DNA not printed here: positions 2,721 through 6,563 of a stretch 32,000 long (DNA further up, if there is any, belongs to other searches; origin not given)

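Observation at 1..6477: Self-contained three-gene operon of uncharacterised proteins: best candidate for an undescribed system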

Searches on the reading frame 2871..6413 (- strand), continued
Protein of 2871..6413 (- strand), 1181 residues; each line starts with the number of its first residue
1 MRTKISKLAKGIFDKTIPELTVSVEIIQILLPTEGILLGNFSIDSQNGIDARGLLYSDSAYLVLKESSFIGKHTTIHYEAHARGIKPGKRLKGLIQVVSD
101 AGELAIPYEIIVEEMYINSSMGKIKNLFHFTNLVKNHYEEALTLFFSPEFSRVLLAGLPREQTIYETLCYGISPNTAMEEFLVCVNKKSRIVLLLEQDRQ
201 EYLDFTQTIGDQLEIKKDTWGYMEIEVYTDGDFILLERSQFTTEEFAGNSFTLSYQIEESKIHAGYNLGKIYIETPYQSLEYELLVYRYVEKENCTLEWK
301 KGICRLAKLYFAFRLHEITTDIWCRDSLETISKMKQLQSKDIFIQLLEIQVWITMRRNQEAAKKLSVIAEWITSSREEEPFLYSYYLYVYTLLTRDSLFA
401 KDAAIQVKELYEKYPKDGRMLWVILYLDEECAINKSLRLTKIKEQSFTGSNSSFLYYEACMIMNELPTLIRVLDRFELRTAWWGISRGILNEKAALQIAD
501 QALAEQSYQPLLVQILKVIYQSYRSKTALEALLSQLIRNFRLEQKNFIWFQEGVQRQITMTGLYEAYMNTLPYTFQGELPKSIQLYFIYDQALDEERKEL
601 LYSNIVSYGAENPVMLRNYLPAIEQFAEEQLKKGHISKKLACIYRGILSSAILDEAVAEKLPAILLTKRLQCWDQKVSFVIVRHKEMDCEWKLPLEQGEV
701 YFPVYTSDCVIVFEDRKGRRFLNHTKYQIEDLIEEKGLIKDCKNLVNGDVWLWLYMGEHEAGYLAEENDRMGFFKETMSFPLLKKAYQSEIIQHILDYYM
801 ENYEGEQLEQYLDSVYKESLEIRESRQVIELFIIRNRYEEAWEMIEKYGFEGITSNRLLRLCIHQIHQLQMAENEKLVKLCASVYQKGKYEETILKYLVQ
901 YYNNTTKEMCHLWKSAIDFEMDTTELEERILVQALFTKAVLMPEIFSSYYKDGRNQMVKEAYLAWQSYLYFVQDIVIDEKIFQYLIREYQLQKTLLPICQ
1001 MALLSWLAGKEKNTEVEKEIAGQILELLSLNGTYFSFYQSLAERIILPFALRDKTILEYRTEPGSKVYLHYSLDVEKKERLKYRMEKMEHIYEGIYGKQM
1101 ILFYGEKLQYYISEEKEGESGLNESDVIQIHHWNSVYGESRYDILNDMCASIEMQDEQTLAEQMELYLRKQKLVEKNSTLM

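Call 21: find_related_loci(query=A1, collection=genome_contigs, flank=10000)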
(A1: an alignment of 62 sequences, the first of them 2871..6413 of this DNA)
Query A1 (1181 aa) in genome_contigs; peptide patterns used: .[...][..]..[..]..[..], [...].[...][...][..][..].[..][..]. (x = any residue, [..] = any of these).
599 stretches matched a pattern (row limit reached: there are more); 558 encode a relative of the query (tblastn E <= 1e-3); the best 80 are kept; 80 distinct loci.
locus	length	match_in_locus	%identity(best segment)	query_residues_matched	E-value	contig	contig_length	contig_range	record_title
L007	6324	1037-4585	78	1-1181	0e+0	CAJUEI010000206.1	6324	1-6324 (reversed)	MAG TPA_asm: uncultured Lachnospiraceae bacterium isolate MGBC128194 genome assembly, contig: MGBC128194.206, whole geno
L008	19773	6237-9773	75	1-1181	0e+0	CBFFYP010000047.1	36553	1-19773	MAG: uncultured Lachnospiraceae bacterium isolate ena-SAMPLE-TAB-24-07-2025-15:39:17:973-14924 genome assembly, contig:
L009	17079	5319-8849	43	1-1176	0e+0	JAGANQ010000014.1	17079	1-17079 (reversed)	MAG: Lachnospiraceae bacterium isolate RGIG8607 Water_deer_Cecum.Co__c290161, whole genome shotgun sequence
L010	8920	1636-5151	42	1-1175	0e+0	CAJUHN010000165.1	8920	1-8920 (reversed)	MAG TPA_asm: uncultured Lachnospiraceae bacterium isolate MGBC136627 genome assembly, contig: MGBC136627.165, whole geno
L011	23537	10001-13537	42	1-1181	0e+0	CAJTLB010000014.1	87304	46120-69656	MAG TPA_asm: uncultured Lachnospiraceae bacterium isolate MGBC104699 genome assembly, contig: MGBC104699.14, whole genom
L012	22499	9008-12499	34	5-1167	0e+0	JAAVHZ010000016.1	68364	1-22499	MAG: Lachnospiraceae bacterium isolate Mgla_MAG_3-bin_26 c_000000133215, whole genome shotgun sequence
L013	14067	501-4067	33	1-1176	0e+0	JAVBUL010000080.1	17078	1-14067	MAG: Lachnospiraceae bacterium isolate EPI_MAG_00278 c_000010423438, whole genome shotgun sequence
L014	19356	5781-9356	33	1-1176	0e+0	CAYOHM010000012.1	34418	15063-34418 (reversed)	MAG TPA_asm: uncultured Alistipes sp. isolate SRP222552_co1_408 genome assembly, contig: NODE_355_length_34418_cov_35.80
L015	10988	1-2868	40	232-1176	0e+0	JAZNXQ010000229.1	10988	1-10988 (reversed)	MAG: Lachnospiraceae bacterium isolate T1900044778_TS20190244.MAGScoT_cleanbin_000052 SGB_2530_k141_961340, whole genome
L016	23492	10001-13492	33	1-1162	0e+0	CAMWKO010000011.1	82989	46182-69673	MAG TPA_asm: uncultured Clostridia bacterium isolate SRR14411336_bin.8_metawrap_v1.3_MAG genome assembly, contig: NODE.7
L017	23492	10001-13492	32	1-1162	0e+0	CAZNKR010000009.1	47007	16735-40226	MAG TPA_asm: uncultured Roseburia sp. isolate SRP192927_co8_270 genome assembly, contig: NODE_553_length_47007_cov_15.14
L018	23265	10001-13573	33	1-1176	0e+0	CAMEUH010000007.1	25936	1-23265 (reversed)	MAG: uncultured Eubacteriaceae bacterium isolate SRR15057922_bin.16_metaWRAP_v1.3_MAG genome assembly, contig: ERZ104074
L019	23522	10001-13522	32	5-1176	0e+0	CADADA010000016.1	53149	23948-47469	MAG: uncultured Lachnospiraceae bacterium isolate RUG13174 genome assembly, contig: RUG13174_asm_16, whole genome shotgu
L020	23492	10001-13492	33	1-1167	0e+0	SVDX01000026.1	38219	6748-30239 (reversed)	MAG: Lachnospira sp. isolate SIG291 NODE_23246_length_38219_cov_2.607765, whole genome shotgun sequence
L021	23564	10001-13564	32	1-1168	0e+0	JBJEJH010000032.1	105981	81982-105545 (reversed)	MAG: Lachnospiraceae bacterium isolate PUUB64_bin.013 NODE_37_length_105981_cov_10.986698, whole genome shotgun sequence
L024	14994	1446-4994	31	1-1181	0e+0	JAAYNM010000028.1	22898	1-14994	MAG: Clostridiales bacterium isolate AS21ysBPME_170 73419_AS21, whole genome shotgun sequence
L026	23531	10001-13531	30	1-1176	0e+0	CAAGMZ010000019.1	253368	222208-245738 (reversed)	MAG TPA_asm: Lachnospiraceae bacterium, isolate HGM12084, WGS project CAAGMZ010000000 data, contig: SRS476839_7_k119_214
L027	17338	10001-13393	32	7-1181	0e+0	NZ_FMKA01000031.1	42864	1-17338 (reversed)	Anaerobium acetethylicum strain GluBS11, whole genome shotgun sequence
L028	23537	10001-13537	31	1-1175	0e+0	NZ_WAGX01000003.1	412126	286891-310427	Candidatus Galacturonibacter soehngenii isolate galUA 1601400003, whole genome shotgun sequence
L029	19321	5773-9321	31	1-1180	0e+0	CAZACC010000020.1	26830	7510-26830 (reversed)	MAG TPA_asm: uncultured Lachnospiraceae bacterium isolate SRP192927_co4_433 genome assembly, contig: NODE_3118_length_26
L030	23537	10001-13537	31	1-1174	0e+0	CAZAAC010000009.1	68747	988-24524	MAG TPA_asm: uncultured Lachnospiraceae bacterium isolate SRP192927_co3_133 genome assembly, contig: NODE_635_length_687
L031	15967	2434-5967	31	3-1176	4e-180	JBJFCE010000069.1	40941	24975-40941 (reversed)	MAG: Lachnospiraceae bacterium isolate PUUB56_bin.002 NODE_496_length_40941_cov_17.473316, whole genome shotgun sequence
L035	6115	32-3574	30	5-1176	2e-177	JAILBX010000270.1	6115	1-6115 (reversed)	MAG: Lachnospiraceae bacterium isolate RUI570 k141_15974754_flag=0_multi=8.9732_len=6115, whole genome shotgun sequence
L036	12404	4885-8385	31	1-1167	0e+0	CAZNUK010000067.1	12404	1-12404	MAG TPA_asm: uncultured Butyrivibrio sp. isolate SRP315200_co2_686 genome assembly, contig: NODE_6569_length_12404_cov_1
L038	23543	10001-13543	30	1-1176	1e-172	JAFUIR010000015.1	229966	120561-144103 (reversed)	MAG: Lachnospiraceae bacterium isolate RGIG4530 Roe_deer_Rectum-1__c1772, whole genome shotgun sequence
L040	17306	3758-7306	30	1-1176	4e-171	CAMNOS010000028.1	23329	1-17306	MAG: uncultured Butyrivibrio sp. isolate SRR1206671_bin.68_metaWRAP_v1.3_MAG genome assembly, contig: NODE.3845_length_2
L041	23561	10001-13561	29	1-1180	4e-171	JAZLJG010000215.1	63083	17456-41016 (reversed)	MAG: Lachnospiraceae bacterium isolate T1900044967_TA20190029.MAGScoT_cleanbin_000029 SGB_4005_k141_519672, whole genome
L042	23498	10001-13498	30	13-1175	2e-170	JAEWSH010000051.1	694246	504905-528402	MAG: Bacillota bacterium isolate OH_SBrB_98 k127_885751, whole genome shotgun sequence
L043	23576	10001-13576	33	1-1176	0e+0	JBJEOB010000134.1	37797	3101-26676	MAG: Lachnospiraceae bacterium isolate LOHA06_bin.032 NODE_537_length_37797_cov_8.529702, whole genome shotgun sequence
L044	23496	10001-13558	29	1-1180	2e-169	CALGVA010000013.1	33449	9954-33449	MAG TPA_asm: uncultured Lachnospiraceae bacterium isolate DRR014786_bin.81_CONCOCT_v1.1_MAG genome assembly, contig: ERZ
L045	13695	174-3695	31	5-1174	1e-169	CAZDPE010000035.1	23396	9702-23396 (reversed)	MAG TPA_asm: uncultured Lachnospiraceae bacterium isolate SRP222994_co1_240 genome assembly, contig: NODE_4349_length_23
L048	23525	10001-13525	30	3-1176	2e-168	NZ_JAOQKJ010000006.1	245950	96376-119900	Suilimivivens aceti strain Sanger_18 .13414_6_68.6, whole genome shotgun sequence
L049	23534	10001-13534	30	3-1176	2e-168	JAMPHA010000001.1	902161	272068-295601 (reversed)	MAG: Clostridium sp. isolate NALB_7961_30 Scaffold_#1__SCF_001__901061_bp, whole genome shotgun sequence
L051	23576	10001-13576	30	1-1180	2e-168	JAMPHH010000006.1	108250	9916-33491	MAG: Muribaculum sp. isolate NALB_7961_21 Scaffold_#6__SCF_006___108332_bp, whole genome shotgun sequence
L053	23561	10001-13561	30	1-1171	1e-167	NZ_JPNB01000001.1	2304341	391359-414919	Kineothrix alysoides strain KNHs209 CC90DRAFT_scf7180000000010_quiver.1_C, whole genome shotgun sequence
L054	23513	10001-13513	31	5-1176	3e-167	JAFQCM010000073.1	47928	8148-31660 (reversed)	MAG: Lachnospiraceae bacterium isolate RGIG1694 Goat_Cecum-2__c431508, whole genome shotgun sequence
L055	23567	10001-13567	29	1-1176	5e-167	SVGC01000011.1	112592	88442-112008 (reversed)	MAG: Butyrivibrio sp. isolate SIG348 NODE_107_length_112592_cov_6.902191, whole genome shotgun sequence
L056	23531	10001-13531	30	1-1176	7e-167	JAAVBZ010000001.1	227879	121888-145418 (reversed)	MAG: Lachnospiraceae bacterium isolate Mgla_MAG_25-bin_14 c_000000002269, whole genome shotgun sequence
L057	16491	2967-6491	29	3-1176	5e-167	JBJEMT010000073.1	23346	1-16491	MAG: Suilimivivens sp. isolate EHIM02_bin.016 NODE_383_length_23346_cov_8.821777, whole genome shotgun sequence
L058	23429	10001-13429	30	39-1176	4e-168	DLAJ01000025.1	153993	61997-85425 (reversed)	MAG TPA_asm: Lachnospiraceae bacterium UBA7050 UBA7050_contig_379, whole genome shotgun sequence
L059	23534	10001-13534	29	1-1181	1e-166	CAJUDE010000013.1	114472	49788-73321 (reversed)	MAG TPA_asm: uncultured Lachnospiraceae bacterium isolate MGBC131887 genome assembly, contig: MGBC131887.13, whole genom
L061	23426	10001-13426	30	39-1176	4e-166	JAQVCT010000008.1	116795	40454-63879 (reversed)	MAG: Lachnospiraceae bacterium isolate STD2_95 NODE_474_length_116795_cov_20.772980_Sandtown_D2, whole genome shotgun se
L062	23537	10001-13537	29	5-1176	4e-166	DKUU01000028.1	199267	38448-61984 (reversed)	MAG TPA_asm: Lachnospiraceae bacterium UBA7196 UBA7196_contig_403, whole genome shotgun sequence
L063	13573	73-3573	30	11-1180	4e-166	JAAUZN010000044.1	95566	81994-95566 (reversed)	MAG: Lachnospiraceae bacterium isolate Mgla_MAG_5-bin_23 c_000000032255, whole genome shotgun sequence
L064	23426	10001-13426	30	39-1176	5e-166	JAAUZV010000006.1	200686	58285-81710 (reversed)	MAG: Lachnospiraceae bacterium isolate Mgla_MAG_29-bin_0 c_000000000372, whole genome shotgun sequence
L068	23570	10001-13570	31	1-1180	3e-165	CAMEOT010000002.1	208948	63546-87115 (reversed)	MAG: uncultured Lachnospiraceae bacterium isolate SRR11489749_bin.43_metaWRAP_v1.3_MAG genome assembly, contig: ERZ11466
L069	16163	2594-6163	30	1-1180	6e-165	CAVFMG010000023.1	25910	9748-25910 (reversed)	Odoribacter splanchnicus isolate H07606-L1_cleanbin_000049 genome assembly, contig: Spades_H07606-L1_contig_1504, whole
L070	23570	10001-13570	31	1-1180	8e-165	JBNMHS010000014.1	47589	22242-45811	MAG: Acetatifactor sp. isolate CM_BacAce2588.116 k141_54991_length_47589_cov_11.9921, whole genome shotgun sequence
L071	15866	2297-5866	31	1-1180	5e-165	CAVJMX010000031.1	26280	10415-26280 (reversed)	Bacteroidales bacterium H4 isolate H07654-L1_cleanbin_000021 genome assembly, contig: Spades_H07654-L1_contig_1475, whol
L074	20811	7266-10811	29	1-1176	2e-164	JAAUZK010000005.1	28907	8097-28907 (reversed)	MAG: Lachnospiraceae bacterium isolate Mgla_MAG_20-bin_8 c_000000023978, whole genome shotgun sequence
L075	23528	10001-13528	29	5-1176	2e-164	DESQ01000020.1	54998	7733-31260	MAG TPA_asm: Lachnospiraceae bacterium UBA3310 UBA3310_contig_130, whole genome shotgun sequence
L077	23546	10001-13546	29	1-1176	4e-164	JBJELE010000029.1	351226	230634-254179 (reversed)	MAG: Lachnospiraceae bacterium isolate SARD07_bin.033 NODE_3_length_351226_cov_16.779589, whole genome shotgun sequence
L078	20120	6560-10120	29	1-1180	2e-164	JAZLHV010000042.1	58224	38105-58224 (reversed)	MAG: Lachnospiraceae bacterium isolate T1900044980_TA20190042.MAGScoT_cleanbin_000008 SGB_4112_k141_1758283, whole genom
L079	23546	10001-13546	29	1-1176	1e-163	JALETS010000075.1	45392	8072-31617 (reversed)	MAG: Lachnospiraceae bacterium isolate SUG327 k141_7060704, whole genome shotgun sequence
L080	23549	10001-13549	29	1-1176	1e-163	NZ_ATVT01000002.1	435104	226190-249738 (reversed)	Butyrivibrio sp. XPD2006 G590DRAFT_scaffold00002.2_C, whole genome shotgun sequence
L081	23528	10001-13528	30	5-1176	2e-163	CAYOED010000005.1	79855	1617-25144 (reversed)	MAG TPA_asm: uncultured Lachnospiraceae bacterium isolate ERP125879_co2_120 genome assembly, contig: NODE_72_length_7985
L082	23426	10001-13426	29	39-1176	4e-163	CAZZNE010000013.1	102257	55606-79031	MAG TPA_asm: uncultured Clostridium sp. isolate SRP199465_co1_706 genome assembly, contig: NODE_273_length_102257_cov_38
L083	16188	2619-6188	30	1-1180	4e-163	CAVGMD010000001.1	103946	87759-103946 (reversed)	Bacteroidaceae bacterium isolate G02649-L1_cleanbin_000051 genome assembly, contig: Spades_G02649-L1_contig_66, whole ge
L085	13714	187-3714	29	5-1176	4e-163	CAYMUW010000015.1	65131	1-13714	MAG TPA_asm: uncultured Lachnospiraceae bacterium isolate SRP222994_co1_443 genome assembly, contig: NODE_646_length_651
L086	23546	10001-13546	29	1-1176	3e-163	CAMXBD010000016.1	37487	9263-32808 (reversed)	MAG TPA_asm: uncultured Lachnospiraceae bacterium isolate SRR14411269_bin.9_metawrap_v1.3_MAG genome assembly, contig: N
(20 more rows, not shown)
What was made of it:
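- At least 558 species genomes encode a DUF5717 relative (call 21).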
